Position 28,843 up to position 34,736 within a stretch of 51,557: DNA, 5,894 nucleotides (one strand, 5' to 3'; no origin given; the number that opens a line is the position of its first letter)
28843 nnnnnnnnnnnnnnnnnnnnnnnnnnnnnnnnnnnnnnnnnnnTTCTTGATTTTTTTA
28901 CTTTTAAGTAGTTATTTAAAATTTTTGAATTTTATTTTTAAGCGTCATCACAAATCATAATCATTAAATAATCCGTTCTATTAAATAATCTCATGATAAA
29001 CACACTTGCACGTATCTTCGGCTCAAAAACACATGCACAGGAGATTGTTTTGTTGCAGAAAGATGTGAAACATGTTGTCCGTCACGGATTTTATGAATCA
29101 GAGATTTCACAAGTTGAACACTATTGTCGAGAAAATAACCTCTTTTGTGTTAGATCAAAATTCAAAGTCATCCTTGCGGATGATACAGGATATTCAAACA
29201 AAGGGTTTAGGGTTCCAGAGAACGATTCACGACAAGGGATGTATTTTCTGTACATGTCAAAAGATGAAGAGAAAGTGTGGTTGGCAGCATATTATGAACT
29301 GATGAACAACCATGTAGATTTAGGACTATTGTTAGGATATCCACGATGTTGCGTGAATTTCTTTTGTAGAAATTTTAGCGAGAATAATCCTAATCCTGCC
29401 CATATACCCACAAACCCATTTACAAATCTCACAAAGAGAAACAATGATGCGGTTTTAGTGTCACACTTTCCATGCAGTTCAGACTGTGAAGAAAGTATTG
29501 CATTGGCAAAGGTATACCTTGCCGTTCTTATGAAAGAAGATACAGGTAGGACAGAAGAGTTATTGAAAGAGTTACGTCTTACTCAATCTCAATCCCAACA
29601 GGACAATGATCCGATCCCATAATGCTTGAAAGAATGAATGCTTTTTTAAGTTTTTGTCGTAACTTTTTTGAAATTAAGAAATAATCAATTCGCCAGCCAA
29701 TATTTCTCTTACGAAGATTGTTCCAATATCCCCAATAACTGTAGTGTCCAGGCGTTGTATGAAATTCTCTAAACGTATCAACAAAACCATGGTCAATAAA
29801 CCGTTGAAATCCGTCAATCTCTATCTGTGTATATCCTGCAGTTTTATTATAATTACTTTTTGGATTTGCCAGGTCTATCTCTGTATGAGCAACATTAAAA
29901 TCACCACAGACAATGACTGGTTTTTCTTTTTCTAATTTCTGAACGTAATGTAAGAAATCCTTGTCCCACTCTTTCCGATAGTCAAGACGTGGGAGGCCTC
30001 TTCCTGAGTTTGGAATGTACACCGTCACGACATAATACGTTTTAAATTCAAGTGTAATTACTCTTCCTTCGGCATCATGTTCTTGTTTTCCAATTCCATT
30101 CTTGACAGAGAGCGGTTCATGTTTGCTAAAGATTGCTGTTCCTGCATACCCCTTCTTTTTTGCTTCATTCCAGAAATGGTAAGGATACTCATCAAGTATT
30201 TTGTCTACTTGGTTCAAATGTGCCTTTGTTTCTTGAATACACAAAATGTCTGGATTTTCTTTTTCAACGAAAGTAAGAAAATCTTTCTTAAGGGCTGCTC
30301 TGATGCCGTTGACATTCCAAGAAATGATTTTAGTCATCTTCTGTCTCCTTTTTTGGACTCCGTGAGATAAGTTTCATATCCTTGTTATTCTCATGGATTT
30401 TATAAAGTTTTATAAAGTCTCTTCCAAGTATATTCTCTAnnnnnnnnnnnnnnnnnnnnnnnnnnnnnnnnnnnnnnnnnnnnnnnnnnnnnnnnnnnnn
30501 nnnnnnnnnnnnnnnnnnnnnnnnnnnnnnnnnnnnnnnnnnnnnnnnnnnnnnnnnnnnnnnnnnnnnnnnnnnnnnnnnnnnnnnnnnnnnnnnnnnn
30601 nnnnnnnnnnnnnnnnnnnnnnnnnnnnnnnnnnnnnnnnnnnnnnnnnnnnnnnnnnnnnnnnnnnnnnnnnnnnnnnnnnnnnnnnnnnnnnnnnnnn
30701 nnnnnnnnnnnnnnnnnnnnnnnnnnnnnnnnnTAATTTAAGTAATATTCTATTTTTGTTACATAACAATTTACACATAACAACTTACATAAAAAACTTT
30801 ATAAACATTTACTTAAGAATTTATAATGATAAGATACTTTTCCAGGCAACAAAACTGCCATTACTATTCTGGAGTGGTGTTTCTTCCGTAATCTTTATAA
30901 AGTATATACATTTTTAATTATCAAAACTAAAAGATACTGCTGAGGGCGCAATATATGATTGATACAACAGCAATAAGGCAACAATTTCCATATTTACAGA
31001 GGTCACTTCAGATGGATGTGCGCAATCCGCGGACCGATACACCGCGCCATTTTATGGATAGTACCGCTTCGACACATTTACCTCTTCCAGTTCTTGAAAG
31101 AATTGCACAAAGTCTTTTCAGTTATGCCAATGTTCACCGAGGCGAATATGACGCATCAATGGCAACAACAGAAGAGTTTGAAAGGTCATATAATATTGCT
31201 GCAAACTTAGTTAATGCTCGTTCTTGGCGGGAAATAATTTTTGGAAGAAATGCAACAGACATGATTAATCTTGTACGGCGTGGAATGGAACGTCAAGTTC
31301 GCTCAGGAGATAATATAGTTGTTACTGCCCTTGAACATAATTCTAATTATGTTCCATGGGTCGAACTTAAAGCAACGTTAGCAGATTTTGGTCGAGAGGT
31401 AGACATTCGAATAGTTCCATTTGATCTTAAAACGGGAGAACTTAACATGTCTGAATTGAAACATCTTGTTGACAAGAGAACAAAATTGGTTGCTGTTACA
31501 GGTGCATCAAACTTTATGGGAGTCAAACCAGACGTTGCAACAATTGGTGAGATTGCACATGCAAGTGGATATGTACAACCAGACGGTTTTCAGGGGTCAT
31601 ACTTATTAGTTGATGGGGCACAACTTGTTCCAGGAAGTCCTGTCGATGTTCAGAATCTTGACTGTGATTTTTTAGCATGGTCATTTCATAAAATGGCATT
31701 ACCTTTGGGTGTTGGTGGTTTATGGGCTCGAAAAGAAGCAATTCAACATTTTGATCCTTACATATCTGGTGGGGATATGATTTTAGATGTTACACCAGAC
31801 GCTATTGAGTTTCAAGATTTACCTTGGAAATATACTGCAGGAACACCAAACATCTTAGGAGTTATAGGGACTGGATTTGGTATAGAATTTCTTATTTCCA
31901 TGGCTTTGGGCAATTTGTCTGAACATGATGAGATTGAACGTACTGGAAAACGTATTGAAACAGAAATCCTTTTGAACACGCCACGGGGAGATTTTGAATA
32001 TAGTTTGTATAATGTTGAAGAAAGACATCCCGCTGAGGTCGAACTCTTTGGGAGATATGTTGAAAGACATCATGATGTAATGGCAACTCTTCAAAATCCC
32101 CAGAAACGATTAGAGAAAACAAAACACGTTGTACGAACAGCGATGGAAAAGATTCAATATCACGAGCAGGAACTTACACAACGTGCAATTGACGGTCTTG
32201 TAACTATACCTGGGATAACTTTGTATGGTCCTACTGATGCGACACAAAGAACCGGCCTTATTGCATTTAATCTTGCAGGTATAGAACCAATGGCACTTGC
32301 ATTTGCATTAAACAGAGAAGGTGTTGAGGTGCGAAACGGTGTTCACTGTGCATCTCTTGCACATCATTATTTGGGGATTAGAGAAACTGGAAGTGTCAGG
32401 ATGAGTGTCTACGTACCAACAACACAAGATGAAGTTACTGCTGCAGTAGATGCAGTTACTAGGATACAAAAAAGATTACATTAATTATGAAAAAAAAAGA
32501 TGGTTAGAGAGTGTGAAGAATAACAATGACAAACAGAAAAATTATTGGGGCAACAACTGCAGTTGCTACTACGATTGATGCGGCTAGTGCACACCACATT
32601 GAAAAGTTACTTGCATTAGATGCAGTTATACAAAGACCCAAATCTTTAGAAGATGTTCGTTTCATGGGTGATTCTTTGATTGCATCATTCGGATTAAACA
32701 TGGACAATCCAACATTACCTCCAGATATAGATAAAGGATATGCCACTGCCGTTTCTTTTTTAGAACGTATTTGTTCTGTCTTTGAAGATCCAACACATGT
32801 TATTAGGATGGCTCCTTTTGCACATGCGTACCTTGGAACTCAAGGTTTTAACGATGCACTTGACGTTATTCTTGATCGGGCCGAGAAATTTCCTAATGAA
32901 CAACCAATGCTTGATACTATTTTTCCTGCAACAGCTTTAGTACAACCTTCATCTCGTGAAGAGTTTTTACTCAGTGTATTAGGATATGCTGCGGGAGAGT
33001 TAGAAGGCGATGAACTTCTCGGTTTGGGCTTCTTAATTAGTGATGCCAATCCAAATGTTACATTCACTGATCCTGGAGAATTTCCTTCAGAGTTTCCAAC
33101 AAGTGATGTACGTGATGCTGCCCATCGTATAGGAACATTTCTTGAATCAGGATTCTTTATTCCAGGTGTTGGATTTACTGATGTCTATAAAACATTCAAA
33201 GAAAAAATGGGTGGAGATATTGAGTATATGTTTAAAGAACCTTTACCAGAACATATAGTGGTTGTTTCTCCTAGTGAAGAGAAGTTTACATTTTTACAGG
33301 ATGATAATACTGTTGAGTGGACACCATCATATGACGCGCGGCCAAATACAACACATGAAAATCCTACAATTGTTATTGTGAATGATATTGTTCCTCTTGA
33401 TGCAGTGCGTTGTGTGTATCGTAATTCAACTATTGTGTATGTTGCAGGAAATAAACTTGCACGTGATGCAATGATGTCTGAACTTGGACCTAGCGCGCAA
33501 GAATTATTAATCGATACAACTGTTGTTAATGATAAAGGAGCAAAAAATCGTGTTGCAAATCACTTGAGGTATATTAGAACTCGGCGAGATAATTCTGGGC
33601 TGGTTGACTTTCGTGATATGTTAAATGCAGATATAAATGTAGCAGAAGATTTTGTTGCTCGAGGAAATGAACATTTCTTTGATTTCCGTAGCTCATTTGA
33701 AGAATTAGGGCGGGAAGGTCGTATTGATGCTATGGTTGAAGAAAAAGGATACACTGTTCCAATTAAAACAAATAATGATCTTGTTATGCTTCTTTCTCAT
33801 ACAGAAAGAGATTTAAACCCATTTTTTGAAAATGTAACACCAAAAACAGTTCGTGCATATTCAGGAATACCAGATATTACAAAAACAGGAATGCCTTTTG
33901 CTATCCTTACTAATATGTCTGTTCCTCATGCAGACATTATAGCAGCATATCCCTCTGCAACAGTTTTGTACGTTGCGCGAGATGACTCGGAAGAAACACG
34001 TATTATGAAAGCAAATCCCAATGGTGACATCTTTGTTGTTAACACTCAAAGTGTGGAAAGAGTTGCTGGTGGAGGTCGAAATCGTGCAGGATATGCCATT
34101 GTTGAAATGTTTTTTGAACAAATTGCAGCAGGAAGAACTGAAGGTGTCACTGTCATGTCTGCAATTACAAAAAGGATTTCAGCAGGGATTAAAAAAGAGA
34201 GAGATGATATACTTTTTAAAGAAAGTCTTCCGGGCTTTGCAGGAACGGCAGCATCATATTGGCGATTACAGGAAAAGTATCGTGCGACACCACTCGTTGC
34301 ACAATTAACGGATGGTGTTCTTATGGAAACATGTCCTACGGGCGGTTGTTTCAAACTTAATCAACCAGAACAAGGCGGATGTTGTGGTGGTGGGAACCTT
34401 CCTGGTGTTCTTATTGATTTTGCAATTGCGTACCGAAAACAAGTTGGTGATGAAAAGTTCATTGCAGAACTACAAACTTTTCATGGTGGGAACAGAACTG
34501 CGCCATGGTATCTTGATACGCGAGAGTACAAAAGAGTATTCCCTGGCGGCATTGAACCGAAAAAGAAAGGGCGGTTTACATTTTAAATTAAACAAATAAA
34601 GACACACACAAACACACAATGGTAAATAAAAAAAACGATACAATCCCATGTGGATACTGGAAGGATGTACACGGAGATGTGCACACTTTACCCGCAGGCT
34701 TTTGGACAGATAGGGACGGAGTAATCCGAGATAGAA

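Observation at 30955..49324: Eleven same-strand genes (~18.4 kb) joining a candidate Ubl-E2-JAB-E1 core to a cysteine desulfurase, a radical SAM enzyme, HD and IMPase-like hydrolases and giant ORFans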

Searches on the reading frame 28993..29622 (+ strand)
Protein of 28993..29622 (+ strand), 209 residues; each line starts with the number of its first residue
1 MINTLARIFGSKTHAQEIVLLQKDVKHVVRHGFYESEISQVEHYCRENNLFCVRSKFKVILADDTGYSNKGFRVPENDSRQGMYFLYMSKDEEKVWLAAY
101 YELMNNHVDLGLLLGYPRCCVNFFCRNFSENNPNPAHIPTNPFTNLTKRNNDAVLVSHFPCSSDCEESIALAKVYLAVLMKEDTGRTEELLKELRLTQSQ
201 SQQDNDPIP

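Call 10: search_protein_families(library=pfam, proteins=[window:28993-29622:+], max_evalue=0.001)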
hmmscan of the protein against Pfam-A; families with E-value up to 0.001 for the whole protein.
window:28993-29622:+ (209 aa): 1 family
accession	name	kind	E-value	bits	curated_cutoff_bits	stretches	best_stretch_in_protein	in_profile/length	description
PF04467.17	DUF483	-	1.7e-06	28.5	25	1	107-193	35-120/122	Protein of unknown function (DUF483)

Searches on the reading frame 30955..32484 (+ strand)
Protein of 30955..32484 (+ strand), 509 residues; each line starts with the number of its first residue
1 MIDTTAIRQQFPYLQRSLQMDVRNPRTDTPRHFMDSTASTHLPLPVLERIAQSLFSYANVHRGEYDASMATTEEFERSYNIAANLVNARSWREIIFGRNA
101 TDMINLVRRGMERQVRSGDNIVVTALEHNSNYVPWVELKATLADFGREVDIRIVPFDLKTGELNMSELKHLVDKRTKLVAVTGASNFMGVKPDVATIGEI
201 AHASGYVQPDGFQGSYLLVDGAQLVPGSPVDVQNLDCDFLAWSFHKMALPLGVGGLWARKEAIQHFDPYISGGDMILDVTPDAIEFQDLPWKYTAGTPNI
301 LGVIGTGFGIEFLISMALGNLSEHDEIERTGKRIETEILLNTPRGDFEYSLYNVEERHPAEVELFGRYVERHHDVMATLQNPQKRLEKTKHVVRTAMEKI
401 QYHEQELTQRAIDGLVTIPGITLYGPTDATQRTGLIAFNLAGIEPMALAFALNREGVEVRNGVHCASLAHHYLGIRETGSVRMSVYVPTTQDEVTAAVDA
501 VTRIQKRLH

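Call 3: search_protein_families(library=pfam, proteins=[window:30955-32484:+], max_evalue=0.1)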
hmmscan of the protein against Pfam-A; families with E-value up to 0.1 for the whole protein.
window:30955-32484:+ (509 aa): 3 families
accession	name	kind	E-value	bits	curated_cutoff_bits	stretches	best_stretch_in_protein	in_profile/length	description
PF00266.25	Aminotran_5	-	2.6e-91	306.8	21.5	2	33-326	2-281/371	Aminotransferase class-V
PF04048.20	Sec8_N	-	0.0037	17.6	26.8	1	362-409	64-111/142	Exocyst complex component Sec8 N-terminal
PF00155.27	Aminotran_1_2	-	0.052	13.2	19.7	0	150-201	114-172/361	Aminotransferase class I and II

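Call 4: search_protein_families(library=padloc, proteins=[window:30955-32484:+], max_evalue=0.1)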
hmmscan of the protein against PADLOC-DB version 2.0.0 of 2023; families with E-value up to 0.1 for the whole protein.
window:30955-32484:+ (509 aa): 2 families
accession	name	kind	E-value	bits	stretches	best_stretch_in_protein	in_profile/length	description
PDLC02759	SspA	-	2.1e-34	117.4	2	33-274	1-226/374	SspA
PDLC02657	DndA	-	1.1e-32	111.8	2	33-274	2-228/372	DndA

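Call 6: search_protein_families(library=ncbifam, proteins=[window:30955-32484:+], max_evalue=0.1)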
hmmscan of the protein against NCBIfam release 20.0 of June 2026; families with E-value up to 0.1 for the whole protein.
window:30955-32484:+ (509 aa): 17 families
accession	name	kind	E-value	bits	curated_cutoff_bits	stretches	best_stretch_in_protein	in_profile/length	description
TIGR01979.1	sufS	subfamily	1.9e-99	333.3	475.1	2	6-325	2-300/403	SufS family cysteine desulfurase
NF041166.1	f2_encap_cargo1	exception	1.8e-83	281.7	800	2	2-324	225-526/623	family 2A encapsulin nanocompartment cargo protein cysteine desulfurase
NF006791.0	PRK09295.1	equivalog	1.5e-79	267.9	661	2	6-326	7-307/406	cysteine desulfurase SufS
TIGR01976.1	am_tr_V_VC1184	hypoth_equivalog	7.4e-66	223.1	352.35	2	3-297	2-268/401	cysteine desulfurase-like protein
NF008126.0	PRK10874.1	equivalog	4.3e-64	217.1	607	2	3-318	5-294/401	cysteine desulfurase CsdA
TIGR03392.1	FeS_syn_CsdA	equivalog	3.7e-60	204.2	493.6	2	3-319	2-292/398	cysteine desulfurase CsdA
TIGR01977.1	am_tr_V_EF2568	hypoth_equivalog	3.1e-58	197.6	377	2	34-327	3-277/376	cysteine desulfurase family protein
NF040779.1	Sec_lyase_SclA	exception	2.6e-46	158.2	525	2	66-326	36-277/378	selenocysteine lyase SclA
TIGR03402.1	FeS_nifS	equivalog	5e-28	97.9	530.75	2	33-344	2-277/379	cysteine desulfurase NifS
NF010611.0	PRK14012.1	equivalog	9.2e-22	77.5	548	1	33-273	8-235/406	IscS subfamily cysteine desulfurase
TIGR03235.1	DNA_S_dndA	equivalog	3.3e-19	69.4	480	1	33-273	1-229/353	cysteine desulfurase DndA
TIGR03403.1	nifS_epsilon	equivalog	4.9e-19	68.4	587.7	1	64-275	37-229/382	NifS family cysteine desulfurase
TIGR02006.1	IscS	equivalog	7.4e-18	64.7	643.2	1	33-273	6-231/402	IscS subfamily cysteine desulfurase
NF002806.0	PRK02948.1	subfamily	1.3e-07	30.9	304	1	109-259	78-213/381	IscS subfamily cysteine desulfurase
NF006810.0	PRK09331.1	subfamily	2.1e-06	26.8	301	1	111-251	97-228/397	Sep-tRNA:Cys-tRNA synthetase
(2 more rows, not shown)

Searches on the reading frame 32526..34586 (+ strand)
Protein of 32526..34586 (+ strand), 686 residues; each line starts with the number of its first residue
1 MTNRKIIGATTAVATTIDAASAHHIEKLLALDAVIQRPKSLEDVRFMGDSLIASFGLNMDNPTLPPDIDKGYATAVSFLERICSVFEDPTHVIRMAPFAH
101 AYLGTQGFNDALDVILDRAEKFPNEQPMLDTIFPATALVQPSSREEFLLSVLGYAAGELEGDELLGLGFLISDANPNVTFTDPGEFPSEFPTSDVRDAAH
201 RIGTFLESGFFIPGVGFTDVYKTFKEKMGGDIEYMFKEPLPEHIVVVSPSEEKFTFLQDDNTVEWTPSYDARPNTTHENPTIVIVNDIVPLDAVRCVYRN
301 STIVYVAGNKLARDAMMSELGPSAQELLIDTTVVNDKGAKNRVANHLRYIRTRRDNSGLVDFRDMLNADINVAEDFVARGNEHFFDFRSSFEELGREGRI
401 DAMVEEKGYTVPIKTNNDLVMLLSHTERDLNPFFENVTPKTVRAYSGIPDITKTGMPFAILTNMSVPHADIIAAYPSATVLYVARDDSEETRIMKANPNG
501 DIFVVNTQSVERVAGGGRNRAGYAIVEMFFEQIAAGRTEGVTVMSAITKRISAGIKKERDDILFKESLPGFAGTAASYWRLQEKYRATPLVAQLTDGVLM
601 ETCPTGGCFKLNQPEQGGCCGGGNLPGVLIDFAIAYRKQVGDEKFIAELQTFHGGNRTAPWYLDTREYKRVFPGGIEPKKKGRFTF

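Call 3: search_protein_families(library=pfam, proteins=[window:32526-34586:+], max_evalue=0.1)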
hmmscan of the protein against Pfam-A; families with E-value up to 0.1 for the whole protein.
window:32526-34586:+ (686 aa): 0 families

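Call 4: search_protein_families(library=padloc, proteins=[window:32526-34586:+], max_evalue=0.1)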
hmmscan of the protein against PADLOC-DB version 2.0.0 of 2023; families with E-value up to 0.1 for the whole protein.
window:32526-34586:+ (686 aa): 0 families

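Call 6: search_protein_families(library=ncbifam, proteins=[window:32526-34586:+], max_evalue=0.1)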
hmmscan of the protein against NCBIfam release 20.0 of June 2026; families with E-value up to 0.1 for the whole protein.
window:32526-34586:+ (686 aa): 0 families

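Call 42: search_solved_structures(query=A9, max_evalue=10, show_alignments=2)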
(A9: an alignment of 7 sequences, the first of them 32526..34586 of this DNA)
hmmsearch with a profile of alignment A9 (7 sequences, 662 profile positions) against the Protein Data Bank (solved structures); distinct sequences matched with E-value up to 10: 3.
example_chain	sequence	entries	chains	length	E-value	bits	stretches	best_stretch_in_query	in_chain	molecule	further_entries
8uqf_A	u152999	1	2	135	0.12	13.5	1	282-363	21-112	designed cortisol-binding protein hcy129_mpnn5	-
7l7v_A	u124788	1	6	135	0.4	11.8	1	84-169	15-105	Probable disease resistance protein At5g66900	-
7l7w_A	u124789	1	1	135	0.73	11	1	84-164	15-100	Probable disease resistance protein At5g66900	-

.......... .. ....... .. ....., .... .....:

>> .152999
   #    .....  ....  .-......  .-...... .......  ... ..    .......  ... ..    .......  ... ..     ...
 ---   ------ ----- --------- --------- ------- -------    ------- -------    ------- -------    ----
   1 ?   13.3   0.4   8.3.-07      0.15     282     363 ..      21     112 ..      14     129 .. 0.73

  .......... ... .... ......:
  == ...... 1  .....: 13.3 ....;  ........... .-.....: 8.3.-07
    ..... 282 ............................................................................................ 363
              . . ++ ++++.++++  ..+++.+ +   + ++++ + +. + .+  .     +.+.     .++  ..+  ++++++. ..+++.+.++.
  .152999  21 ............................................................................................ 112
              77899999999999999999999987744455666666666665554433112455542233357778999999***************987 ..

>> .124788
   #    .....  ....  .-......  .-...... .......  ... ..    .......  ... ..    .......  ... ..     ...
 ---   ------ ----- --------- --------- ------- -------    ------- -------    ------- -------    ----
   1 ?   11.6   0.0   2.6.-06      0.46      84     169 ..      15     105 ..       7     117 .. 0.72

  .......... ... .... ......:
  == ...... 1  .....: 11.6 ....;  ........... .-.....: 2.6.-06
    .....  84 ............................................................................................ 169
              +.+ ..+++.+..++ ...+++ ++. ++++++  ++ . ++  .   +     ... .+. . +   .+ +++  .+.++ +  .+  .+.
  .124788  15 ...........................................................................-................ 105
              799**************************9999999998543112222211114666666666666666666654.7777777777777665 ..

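Call 72: search_protein_families(library=phrogs, proteins=[window:32526-34586:+], max_evalue=0.01)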
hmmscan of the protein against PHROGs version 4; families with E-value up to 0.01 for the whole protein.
window:32526-34586:+ (686 aa): 0 families

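Call 81: list_cluster_members(proteins=[window:32526-34586:+, window:34619-35470:+, window:35619-36272:+, window:36269-37735:+, window:37801-39744:+, window:39787-41340:+, window:41439-45158:+, window:45180-47612:+, window:47651-48382:+, window:48500-49324:+])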
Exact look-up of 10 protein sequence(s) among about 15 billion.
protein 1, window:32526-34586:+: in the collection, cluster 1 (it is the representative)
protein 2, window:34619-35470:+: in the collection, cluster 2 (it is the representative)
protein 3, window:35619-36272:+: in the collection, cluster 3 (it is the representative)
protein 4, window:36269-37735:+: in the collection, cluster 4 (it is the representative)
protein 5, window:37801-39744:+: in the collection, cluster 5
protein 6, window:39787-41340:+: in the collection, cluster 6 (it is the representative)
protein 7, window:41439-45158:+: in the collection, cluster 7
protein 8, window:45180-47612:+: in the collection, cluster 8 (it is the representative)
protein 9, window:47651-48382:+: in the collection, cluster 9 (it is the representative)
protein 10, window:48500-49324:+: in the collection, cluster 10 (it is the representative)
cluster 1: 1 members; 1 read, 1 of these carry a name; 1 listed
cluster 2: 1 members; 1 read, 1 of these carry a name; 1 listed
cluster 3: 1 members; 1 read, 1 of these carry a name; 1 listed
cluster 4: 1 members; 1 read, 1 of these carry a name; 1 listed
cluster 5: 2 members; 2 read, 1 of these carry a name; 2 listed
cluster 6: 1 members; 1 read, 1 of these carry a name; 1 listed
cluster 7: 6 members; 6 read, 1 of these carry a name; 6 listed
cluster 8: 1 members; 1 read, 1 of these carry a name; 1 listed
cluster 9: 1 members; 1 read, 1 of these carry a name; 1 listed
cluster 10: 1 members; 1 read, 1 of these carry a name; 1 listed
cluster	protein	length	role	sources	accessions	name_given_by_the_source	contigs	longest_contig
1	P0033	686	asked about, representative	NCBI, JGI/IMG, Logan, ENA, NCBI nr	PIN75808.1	hypothetical protein COV17_03625 [Candidatus Woesearchaeota archaeon ... | MAG: hypothetical protein COV17_03625 [Candidatus Woesearchaeota archaeon ...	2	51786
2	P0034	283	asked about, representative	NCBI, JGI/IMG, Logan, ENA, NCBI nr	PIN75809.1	hypothetical protein COV17_03630 [Candidatus Woesearchaeota archaeon ... | MAG: hypothetical protein COV17_03630 [Candidatus Woesearchaeota archaeon ...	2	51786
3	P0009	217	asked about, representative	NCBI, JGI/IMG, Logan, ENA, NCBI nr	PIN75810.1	hypothetical protein COV17_03635 [Candidatus Woesearchaeota archaeon ... | MAG: hypothetical protein COV17_03635 [Candidatus Woesearchaeota archaeon ...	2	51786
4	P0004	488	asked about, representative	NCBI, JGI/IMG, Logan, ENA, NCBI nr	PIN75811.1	hypothetical protein COV17_03640 [Candidatus Woesearchaeota archaeon ... | MAG: hypothetical protein COV17_03640 [Candidatus Woesearchaeota archaeon ...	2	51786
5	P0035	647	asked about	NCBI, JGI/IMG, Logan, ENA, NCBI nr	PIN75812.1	hypothetical protein COV17_03645 [Candidatus Woesearchaeota archaeon ... | MAG: hypothetical protein COV17_03645 [Candidatus Woesearchaeota archaeon ...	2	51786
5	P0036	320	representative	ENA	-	-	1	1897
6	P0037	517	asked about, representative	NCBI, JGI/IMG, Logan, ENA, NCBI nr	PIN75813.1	hypothetical protein COV17_03650 [Candidatus Woesearchaeota archaeon ... | MAG: hypothetical protein COV17_03650 [Candidatus Woesearchaeota archaeon ...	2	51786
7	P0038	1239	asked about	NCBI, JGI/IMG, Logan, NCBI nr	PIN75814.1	hypothetical protein COV17_03655 [Candidatus Woesearchaeota archaeon ... | MAG: hypothetical protein COV17_03655 [Candidatus Woesearchaeota archaeon ...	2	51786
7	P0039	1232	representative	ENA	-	-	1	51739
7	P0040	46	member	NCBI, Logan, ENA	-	-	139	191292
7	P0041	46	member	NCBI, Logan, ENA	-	-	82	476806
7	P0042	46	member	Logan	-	-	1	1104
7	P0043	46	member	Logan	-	-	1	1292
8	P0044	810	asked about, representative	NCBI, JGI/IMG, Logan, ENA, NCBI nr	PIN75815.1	hypothetical protein COV17_03660 [Candidatus Woesearchaeota archaeon ... | MAG: hypothetical protein COV17_03660 [Candidatus Woesearchaeota archaeon ...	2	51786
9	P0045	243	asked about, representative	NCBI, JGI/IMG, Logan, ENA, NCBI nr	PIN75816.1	hypothetical protein COV17_03665 [Candidatus Woesearchaeota archaeon ... | MAG: hypothetical protein COV17_03665 [Candidatus Woesearchaeota archaeon ...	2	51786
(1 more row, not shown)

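Call 100: search_protein_families(library=pfam, alignment_id=A9, max_evalue=10)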
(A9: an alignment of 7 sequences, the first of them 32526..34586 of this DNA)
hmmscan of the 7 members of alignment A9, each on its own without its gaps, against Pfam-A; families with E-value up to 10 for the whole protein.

A. member 1, window:32526-34586:+ (686 aa): 0 families

B. families by the number of members that match (of 7 scanned): 1 family
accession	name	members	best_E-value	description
PF02429.20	PCP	1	0.13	Peridinin-chlorophyll A binding protein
